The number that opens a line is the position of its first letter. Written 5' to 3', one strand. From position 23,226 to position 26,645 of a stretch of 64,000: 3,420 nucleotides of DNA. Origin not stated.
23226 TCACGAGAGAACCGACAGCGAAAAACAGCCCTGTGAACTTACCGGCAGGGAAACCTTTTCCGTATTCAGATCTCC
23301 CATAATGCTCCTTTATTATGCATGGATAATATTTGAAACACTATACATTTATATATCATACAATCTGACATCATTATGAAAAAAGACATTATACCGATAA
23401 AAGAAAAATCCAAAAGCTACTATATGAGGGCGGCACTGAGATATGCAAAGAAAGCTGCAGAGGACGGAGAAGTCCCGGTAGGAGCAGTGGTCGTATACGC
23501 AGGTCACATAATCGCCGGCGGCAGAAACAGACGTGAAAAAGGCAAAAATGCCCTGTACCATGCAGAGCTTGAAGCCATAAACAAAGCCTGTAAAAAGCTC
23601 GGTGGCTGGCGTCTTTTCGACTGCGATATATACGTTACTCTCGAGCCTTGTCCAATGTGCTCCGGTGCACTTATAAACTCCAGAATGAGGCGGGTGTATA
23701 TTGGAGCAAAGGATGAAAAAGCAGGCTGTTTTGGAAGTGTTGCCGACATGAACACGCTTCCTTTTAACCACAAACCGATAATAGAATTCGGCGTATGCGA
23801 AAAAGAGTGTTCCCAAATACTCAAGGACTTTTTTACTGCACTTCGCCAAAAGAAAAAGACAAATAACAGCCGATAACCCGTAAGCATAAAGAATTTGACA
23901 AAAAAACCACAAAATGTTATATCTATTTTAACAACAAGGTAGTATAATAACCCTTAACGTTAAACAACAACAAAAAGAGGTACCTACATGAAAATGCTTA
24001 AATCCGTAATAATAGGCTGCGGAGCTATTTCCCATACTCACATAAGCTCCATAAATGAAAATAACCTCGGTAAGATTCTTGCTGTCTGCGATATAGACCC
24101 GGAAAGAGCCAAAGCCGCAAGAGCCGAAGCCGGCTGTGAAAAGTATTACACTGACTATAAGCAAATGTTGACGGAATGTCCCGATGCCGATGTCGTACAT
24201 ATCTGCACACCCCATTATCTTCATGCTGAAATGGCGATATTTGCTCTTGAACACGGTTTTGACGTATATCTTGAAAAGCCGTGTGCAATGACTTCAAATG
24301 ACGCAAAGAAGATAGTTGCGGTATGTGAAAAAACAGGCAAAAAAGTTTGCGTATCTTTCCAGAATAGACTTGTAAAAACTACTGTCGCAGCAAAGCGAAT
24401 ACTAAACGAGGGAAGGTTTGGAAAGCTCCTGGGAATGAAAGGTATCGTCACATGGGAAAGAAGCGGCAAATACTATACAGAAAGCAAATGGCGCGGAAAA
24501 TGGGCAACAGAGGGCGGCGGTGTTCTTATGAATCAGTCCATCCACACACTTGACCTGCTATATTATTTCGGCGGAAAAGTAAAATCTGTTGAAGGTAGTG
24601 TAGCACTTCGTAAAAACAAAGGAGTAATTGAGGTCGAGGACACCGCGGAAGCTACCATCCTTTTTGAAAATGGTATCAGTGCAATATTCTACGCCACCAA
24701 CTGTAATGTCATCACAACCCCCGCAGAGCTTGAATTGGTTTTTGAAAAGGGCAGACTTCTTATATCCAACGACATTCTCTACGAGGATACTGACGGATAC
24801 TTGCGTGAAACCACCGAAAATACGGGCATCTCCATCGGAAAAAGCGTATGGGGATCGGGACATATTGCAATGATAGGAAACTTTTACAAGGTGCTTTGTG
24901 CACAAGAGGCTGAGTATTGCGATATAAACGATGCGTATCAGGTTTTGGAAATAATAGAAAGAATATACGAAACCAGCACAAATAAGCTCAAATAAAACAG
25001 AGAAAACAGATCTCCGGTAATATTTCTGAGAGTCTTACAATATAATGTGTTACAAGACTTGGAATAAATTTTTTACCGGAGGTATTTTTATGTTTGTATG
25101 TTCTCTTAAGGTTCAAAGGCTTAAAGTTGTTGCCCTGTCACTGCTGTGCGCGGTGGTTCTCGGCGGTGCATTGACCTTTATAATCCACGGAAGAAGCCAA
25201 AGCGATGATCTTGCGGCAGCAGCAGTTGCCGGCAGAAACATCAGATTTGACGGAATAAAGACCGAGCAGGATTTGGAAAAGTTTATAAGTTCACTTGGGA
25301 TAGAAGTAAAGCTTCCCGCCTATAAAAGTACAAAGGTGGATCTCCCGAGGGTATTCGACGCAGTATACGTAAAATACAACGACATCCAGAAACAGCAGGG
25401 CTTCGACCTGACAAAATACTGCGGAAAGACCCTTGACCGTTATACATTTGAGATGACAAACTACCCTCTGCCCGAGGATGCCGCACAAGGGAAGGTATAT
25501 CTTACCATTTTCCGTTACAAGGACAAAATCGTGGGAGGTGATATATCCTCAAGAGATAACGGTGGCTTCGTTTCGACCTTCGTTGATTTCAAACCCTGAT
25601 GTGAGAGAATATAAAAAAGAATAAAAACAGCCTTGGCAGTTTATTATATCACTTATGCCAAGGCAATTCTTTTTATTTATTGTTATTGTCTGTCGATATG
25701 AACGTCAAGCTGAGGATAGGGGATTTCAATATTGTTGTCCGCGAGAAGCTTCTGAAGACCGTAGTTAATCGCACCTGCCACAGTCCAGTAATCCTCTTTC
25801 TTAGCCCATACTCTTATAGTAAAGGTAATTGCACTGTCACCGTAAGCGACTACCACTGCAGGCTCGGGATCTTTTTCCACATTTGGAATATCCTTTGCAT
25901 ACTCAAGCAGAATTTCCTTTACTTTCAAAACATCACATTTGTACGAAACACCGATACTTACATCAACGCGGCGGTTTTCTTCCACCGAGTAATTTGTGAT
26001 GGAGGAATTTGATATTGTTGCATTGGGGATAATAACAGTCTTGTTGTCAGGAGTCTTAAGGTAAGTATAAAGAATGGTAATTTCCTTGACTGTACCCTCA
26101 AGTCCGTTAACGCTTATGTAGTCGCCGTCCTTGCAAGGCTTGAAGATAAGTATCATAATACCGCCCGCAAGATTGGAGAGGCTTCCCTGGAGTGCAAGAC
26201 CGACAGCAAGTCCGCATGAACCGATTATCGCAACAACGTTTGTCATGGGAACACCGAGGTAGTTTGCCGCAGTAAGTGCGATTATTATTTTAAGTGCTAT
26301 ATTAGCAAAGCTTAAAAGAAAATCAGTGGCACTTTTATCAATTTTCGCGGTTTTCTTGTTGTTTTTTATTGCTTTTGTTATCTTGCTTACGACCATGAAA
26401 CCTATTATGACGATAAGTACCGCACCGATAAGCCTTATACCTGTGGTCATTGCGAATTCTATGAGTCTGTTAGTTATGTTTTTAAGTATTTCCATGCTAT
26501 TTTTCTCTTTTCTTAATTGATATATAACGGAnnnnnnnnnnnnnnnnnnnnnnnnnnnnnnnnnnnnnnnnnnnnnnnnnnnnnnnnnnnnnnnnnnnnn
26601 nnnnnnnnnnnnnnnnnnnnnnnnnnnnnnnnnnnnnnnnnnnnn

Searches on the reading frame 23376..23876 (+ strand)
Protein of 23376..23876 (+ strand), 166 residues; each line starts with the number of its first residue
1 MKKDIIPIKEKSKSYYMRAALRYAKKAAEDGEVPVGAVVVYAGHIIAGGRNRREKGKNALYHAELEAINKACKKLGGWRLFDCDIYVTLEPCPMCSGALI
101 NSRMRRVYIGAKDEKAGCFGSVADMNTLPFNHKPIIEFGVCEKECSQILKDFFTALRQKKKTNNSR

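Call 85: search_protein_families(library=pfam, proteins=[window:23376-23876:+], max_evalue=0.00001)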
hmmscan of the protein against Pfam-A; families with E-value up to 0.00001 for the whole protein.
window:23376-23876:+ (166 aa): 3 families
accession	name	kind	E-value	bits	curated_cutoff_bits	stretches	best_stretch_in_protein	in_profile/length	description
PF14437.12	MafB19-deam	-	5.9e-42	143.4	27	1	13-157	3-142/142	MafB19-like deaminase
PF00383.29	dCMP_cyt_deam_1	-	1.4e-29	102.4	25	1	12-110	3-101/102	Cytidine and deoxycytidylate deaminase zinc-binding region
PF14439.12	Bd3614-deam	-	5.3e-06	26.8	38.5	1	35-104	11-79/113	Bd3614-like deaminase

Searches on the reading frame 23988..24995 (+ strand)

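Call 84: search_protein_families(library=pfam, proteins=[window:23988-24995:+], max_evalue=0.00001)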
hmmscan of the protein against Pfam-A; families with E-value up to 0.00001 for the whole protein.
window:23988-24995:+ (335 aa): 4 families
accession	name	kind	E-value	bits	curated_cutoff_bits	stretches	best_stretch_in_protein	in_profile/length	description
PF01408.29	GFO_IDH_MocA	-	2.3e-26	93.3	24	1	5-123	2-119/120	Oxidoreductase family, NAD-binding Rossmann fold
PF22725.1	GFO_IDH_MocA_C3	-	9.3e-23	81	27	1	134-257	3-123/124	GFO/IDH/MocA C-terminal domain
PF02894.22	GFO_IDH_MocA_C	-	6.5e-16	59.2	22.9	1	136-332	1-212/218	Oxidoreductase family, C-terminal alpha/beta domain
PF03447.22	NAD_binding_3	-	4e-07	31.2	24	1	10-122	1-115/116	Homoserine dehydrogenase, NAD binding domain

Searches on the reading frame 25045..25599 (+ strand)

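Call 84: search_protein_families(library=pfam, proteins=[window:25045-25599:+], max_evalue=0.00001)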
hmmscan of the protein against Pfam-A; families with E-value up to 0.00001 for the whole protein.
window:25045-25599:+ (184 aa): 1 family
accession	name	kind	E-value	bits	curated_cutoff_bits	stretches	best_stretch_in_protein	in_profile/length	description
PF16112.10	DUF4830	-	1.4e-22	80.3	23.5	1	80-167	1-84/84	Domain of unknown function (DUF4830)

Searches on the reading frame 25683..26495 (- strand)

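Call 84: search_protein_families(library=pfam, proteins=[window:25683-26495:-], max_evalue=0.00001)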
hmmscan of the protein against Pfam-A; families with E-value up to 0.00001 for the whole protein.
window:25683-26495:- (270 aa): 2 families
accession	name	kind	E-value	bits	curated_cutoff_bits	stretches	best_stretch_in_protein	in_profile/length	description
PF00924.24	MS_channel_2nd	-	3.5e-21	75.5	20.2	1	105-170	2-67/68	Mechanosensitive ion channel, beta-domain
PF21082.3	MS_channel_3rd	-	4.5e-17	62.7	21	1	177-258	1-88/88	Mechanosensitive ion channel MscS, C-terminal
